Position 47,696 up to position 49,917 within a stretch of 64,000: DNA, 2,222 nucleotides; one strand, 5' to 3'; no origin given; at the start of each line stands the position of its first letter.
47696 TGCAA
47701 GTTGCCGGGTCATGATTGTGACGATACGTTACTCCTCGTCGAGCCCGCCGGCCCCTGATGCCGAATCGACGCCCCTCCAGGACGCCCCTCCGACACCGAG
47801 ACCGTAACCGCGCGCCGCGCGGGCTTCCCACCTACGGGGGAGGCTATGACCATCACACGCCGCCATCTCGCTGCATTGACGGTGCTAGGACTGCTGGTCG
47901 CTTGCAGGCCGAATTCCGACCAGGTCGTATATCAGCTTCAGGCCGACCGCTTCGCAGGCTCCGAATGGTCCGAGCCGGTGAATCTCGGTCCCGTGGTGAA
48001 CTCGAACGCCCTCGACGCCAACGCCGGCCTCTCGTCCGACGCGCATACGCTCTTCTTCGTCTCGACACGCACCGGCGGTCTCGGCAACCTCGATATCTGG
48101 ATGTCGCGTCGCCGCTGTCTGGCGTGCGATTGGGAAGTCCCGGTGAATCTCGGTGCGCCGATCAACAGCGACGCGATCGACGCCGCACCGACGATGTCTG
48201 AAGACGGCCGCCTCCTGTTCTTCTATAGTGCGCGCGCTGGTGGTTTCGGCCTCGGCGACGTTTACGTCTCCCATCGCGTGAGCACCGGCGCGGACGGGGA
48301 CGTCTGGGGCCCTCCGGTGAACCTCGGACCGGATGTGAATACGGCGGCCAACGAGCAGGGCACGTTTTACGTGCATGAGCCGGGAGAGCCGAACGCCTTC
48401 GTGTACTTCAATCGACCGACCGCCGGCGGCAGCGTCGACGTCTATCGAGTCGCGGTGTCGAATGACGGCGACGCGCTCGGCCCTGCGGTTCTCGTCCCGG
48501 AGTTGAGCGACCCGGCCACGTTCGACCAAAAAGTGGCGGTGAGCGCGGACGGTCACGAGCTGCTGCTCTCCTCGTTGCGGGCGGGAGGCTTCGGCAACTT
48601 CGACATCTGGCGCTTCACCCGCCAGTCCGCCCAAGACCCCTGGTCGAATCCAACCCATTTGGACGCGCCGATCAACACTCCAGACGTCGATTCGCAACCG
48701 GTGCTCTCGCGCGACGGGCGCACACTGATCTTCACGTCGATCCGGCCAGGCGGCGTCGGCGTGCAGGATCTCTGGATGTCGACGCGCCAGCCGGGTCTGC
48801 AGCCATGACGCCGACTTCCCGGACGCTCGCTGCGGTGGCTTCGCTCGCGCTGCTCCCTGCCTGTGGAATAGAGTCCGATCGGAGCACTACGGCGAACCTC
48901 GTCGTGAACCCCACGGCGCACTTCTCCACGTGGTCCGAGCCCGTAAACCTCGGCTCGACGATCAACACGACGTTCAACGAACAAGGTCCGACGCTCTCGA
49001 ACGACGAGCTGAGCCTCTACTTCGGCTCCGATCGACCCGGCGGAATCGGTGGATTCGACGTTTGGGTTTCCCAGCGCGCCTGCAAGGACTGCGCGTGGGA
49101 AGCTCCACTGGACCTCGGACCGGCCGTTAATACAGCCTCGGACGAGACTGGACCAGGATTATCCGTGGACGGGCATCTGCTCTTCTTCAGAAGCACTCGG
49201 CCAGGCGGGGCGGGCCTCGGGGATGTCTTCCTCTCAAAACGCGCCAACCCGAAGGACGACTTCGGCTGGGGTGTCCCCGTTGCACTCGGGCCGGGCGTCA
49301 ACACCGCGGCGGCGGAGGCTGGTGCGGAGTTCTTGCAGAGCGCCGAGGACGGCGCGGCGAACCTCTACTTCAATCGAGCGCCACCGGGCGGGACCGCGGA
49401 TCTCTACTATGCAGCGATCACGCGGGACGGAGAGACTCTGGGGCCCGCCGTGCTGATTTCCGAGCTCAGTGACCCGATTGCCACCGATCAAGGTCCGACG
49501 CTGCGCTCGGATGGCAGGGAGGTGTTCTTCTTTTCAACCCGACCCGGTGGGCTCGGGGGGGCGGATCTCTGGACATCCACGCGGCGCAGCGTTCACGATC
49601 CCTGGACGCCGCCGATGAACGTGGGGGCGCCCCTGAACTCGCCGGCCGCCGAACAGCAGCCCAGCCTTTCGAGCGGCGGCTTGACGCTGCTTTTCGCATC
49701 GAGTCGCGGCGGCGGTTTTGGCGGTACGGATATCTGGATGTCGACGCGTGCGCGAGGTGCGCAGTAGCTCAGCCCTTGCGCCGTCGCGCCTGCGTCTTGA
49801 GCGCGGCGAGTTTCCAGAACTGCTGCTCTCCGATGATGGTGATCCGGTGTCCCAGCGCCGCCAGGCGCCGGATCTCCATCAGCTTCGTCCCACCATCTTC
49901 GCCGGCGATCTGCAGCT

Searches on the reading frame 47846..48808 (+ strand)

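Call 3: search_protein_families(library=pfam, proteins=[window:47846-48808:+], max_evalue=0.1)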
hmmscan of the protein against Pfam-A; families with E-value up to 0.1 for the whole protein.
window:47846-48808:+ (320 aa): 2 families
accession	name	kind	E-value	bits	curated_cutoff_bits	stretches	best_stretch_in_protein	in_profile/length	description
PF07676.18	PD40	-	3.4e-18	65.5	20.9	3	103-135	2-35/38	WD40-like Beta Propeller Repeat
PF04616.20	Glyco_hydro_43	-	0.0019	18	32.2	0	24-65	91-131/288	Glycosyl hydrolases family 43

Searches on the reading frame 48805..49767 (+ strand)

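Call 3: search_protein_families(library=pfam, proteins=[window:48805-49767:+], max_evalue=0.1)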
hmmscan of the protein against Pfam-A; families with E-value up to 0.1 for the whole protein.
window:48805-49767:+ (320 aa): 1 family
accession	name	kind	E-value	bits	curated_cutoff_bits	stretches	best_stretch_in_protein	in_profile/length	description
PF07676.18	PD40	-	2.3e-19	69.2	20.9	3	53-88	5-38/38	WD40-like Beta Propeller Repeat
